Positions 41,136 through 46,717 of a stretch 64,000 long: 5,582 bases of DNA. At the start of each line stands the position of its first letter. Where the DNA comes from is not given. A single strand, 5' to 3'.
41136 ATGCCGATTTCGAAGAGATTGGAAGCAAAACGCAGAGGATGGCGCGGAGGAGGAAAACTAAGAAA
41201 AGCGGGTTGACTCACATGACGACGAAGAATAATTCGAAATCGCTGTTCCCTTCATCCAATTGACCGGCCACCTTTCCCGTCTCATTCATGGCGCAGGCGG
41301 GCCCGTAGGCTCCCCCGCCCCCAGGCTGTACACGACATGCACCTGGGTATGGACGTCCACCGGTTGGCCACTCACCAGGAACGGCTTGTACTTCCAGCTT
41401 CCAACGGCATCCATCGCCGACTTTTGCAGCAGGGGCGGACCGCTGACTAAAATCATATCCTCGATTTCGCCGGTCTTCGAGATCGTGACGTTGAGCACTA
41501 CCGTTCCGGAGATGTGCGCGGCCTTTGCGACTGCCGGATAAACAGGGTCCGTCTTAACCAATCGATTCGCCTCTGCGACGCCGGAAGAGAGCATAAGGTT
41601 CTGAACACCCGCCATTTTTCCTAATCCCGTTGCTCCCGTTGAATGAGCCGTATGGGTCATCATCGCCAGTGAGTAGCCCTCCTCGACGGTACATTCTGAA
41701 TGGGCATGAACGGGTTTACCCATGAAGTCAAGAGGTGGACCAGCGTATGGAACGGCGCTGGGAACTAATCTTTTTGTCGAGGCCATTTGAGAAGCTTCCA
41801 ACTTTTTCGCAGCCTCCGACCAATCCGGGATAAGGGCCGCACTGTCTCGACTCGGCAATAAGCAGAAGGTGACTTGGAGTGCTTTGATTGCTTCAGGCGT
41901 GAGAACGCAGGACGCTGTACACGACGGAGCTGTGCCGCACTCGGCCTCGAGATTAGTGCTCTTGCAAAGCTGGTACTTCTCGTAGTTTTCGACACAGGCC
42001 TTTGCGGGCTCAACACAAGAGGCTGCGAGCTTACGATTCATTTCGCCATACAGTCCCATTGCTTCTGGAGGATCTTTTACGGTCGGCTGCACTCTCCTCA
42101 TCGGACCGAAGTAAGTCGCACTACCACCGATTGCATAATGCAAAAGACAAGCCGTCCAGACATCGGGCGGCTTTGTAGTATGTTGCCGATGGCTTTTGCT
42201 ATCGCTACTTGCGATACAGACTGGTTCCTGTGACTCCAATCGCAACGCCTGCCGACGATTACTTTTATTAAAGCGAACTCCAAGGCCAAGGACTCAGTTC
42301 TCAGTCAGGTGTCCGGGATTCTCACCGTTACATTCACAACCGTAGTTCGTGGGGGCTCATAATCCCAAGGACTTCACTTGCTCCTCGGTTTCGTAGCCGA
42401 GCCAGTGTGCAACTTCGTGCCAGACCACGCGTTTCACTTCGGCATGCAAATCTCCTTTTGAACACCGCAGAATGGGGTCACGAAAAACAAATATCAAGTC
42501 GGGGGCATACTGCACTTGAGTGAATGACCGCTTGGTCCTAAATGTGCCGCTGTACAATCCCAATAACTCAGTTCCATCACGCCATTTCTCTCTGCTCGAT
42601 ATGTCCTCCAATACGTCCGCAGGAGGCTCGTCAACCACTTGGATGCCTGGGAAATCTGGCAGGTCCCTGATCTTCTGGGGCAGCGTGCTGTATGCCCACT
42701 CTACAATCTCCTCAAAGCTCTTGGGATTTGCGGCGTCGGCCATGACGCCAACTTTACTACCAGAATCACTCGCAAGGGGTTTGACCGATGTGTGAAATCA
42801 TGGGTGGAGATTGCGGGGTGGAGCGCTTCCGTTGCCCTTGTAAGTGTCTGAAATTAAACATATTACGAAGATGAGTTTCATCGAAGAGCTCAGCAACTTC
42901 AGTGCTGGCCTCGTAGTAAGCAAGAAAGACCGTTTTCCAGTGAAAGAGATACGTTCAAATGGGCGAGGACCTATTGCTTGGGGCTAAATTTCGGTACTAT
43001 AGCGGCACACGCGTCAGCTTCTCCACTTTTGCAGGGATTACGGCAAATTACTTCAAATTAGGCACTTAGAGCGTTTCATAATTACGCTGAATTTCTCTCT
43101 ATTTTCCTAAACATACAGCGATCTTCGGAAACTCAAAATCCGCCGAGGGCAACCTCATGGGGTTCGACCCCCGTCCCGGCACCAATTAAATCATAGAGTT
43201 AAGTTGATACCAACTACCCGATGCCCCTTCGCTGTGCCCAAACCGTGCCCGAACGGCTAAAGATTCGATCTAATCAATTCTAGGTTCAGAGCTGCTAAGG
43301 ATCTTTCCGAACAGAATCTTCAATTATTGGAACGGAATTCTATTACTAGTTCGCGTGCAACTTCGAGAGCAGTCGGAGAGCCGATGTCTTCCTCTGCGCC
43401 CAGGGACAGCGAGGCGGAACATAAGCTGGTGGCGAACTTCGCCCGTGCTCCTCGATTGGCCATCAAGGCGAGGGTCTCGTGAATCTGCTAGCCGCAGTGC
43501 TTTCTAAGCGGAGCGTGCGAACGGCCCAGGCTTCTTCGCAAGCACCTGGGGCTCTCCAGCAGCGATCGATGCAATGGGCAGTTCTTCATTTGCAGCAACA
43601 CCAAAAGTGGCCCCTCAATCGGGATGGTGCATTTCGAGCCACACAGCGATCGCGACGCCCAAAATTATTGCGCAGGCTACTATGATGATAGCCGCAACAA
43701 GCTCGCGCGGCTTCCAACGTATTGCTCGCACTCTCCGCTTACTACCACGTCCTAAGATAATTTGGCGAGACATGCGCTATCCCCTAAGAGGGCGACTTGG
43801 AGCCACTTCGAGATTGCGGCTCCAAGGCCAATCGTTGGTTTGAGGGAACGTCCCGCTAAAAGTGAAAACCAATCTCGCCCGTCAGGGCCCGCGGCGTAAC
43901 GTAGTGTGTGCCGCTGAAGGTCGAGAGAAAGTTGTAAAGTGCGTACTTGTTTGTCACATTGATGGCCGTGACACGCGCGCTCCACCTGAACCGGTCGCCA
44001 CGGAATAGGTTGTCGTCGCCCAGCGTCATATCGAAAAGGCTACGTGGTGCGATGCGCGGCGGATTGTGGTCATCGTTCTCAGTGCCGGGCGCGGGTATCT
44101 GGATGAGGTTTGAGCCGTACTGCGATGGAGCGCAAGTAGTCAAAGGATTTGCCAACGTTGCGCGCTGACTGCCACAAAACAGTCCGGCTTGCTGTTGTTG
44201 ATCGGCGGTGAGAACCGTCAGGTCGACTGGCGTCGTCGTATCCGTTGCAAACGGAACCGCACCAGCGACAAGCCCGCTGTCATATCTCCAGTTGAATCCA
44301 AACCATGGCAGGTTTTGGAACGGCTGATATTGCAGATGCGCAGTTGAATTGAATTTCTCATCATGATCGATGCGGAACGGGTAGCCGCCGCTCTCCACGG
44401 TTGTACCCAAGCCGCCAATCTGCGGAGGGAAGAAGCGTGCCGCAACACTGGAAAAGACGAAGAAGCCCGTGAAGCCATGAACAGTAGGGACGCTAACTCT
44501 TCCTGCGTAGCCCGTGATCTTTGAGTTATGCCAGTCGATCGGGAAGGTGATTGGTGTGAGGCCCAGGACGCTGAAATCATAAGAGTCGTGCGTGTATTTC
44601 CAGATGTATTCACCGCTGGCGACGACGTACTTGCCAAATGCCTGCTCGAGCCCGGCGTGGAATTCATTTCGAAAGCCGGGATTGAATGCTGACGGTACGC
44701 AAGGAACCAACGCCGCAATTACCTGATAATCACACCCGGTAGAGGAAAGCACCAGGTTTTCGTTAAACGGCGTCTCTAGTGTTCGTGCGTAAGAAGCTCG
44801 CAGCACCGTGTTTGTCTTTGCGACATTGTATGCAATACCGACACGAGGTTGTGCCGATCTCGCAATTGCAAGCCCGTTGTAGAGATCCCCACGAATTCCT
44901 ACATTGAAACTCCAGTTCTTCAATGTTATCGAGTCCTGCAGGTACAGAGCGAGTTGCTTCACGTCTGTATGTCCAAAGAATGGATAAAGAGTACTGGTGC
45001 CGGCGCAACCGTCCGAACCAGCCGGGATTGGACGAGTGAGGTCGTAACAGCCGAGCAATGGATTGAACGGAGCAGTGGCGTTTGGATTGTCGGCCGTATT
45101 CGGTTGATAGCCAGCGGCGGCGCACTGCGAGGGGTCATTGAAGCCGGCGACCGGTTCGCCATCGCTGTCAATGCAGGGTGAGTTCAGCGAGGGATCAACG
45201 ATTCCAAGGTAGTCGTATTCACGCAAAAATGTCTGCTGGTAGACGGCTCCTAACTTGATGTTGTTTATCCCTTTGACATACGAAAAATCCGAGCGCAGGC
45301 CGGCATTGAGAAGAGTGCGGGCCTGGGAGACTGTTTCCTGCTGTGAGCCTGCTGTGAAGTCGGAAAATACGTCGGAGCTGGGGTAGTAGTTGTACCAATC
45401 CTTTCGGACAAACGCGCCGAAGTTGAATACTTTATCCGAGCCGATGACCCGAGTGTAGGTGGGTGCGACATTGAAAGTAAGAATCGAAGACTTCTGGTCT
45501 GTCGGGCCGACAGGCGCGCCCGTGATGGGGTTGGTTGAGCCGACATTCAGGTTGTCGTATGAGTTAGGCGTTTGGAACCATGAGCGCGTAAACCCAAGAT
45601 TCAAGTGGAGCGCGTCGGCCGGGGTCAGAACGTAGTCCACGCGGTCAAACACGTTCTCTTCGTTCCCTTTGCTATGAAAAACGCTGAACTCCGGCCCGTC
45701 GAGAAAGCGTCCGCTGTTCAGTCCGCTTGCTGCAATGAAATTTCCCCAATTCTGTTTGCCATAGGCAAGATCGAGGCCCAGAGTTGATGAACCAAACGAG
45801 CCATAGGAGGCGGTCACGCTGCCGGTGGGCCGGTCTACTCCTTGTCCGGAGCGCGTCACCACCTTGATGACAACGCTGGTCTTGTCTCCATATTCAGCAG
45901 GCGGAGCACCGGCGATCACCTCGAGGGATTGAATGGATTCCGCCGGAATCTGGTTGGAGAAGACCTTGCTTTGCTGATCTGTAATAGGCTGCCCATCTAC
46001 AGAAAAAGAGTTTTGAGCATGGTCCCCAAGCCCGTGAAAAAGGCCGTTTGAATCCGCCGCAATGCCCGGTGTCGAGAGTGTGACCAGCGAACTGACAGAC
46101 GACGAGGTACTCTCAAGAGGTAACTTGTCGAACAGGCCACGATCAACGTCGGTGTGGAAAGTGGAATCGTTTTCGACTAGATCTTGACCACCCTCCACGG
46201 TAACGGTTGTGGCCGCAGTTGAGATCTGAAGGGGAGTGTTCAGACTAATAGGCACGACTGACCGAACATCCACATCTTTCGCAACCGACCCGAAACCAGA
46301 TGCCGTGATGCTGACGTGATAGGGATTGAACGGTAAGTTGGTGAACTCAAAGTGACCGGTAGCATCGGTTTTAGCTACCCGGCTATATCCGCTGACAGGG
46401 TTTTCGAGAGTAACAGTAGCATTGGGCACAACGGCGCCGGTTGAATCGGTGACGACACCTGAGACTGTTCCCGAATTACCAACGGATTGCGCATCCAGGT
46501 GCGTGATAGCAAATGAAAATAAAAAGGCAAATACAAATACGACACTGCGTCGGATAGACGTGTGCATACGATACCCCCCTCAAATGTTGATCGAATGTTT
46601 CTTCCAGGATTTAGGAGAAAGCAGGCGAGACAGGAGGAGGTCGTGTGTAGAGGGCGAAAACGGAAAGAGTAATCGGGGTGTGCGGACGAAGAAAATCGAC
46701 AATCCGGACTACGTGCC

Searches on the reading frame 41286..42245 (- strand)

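Call 10: search_protein_families(library=pfam, proteins=[window:41286-42245:-], max_evalue=0.01)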
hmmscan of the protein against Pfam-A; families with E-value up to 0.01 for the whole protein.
window:41286-42245:- (319 aa): 1 family
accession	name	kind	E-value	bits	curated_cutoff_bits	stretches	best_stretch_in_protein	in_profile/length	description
PF03544.19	TonB_C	-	3.1e-17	63.2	24.6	1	234-308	3-79/79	Gram-negative bacterial TonB protein C-terminal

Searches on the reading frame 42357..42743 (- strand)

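Call 10: search_protein_families(library=pfam, proteins=[window:42357-42743:-], max_evalue=0.01)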
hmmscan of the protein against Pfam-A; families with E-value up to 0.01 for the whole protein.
window:42357-42743:- (128 aa): 1 family
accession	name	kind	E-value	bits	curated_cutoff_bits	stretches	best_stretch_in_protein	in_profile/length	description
PF06262.17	Zincin_1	-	3.6e-15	56.1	22.4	1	34-120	6-90/97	Zincin-like metallopeptidase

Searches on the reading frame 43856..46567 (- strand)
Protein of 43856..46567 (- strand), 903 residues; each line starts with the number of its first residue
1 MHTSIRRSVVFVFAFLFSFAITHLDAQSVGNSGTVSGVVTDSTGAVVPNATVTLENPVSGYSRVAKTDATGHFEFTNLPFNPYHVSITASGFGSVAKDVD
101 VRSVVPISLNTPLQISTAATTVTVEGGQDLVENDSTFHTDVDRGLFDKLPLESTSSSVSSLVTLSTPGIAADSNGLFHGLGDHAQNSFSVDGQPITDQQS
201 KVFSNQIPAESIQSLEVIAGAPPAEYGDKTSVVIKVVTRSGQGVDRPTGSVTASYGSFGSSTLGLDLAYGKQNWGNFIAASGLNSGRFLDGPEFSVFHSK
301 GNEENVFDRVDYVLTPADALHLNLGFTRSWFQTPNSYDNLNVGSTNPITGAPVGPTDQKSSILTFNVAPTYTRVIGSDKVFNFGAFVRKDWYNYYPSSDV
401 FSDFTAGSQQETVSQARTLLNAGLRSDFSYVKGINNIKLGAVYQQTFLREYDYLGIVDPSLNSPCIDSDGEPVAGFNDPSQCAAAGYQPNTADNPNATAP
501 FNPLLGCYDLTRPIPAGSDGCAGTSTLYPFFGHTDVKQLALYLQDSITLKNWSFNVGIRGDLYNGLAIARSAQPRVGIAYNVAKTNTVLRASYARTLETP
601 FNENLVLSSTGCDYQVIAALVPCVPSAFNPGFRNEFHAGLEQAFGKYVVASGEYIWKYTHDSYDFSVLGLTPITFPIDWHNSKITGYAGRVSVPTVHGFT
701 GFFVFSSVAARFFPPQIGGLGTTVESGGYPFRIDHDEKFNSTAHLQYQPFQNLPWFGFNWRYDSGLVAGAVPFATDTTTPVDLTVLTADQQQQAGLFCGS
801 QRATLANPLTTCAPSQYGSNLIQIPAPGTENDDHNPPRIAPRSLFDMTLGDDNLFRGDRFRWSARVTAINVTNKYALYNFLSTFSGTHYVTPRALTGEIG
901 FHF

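Call 10: search_protein_families(library=pfam, proteins=[window:43856-46567:-], max_evalue=0.01)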
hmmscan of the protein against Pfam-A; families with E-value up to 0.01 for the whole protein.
window:43856-46567:- (903 aa): 5 families
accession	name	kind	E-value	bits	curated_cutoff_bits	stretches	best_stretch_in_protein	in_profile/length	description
PF13620.12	CarboxypepD_reg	-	7.3e-18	65.1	32.3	1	34-108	1-76/82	Carboxypeptidase regulatory-like domain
PF13715.12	CarbopepD_reg_2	-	6.9e-09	36.1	32.2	1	35-114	1-77/88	CarboxypepD_reg-like domain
PF07715.20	Plug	-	2.1e-06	28.7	23.9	1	165-229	38-102/107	TonB-dependent Receptor Plug Domain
PF02369.22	Big_1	-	0.0018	18.8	34.9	1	34-101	20-90/93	Bacterial Ig-like domain (group 1)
PF17210.9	SdrD_B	-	0.0031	18.1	29.7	1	40-90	17-68/112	SdrD B-like domain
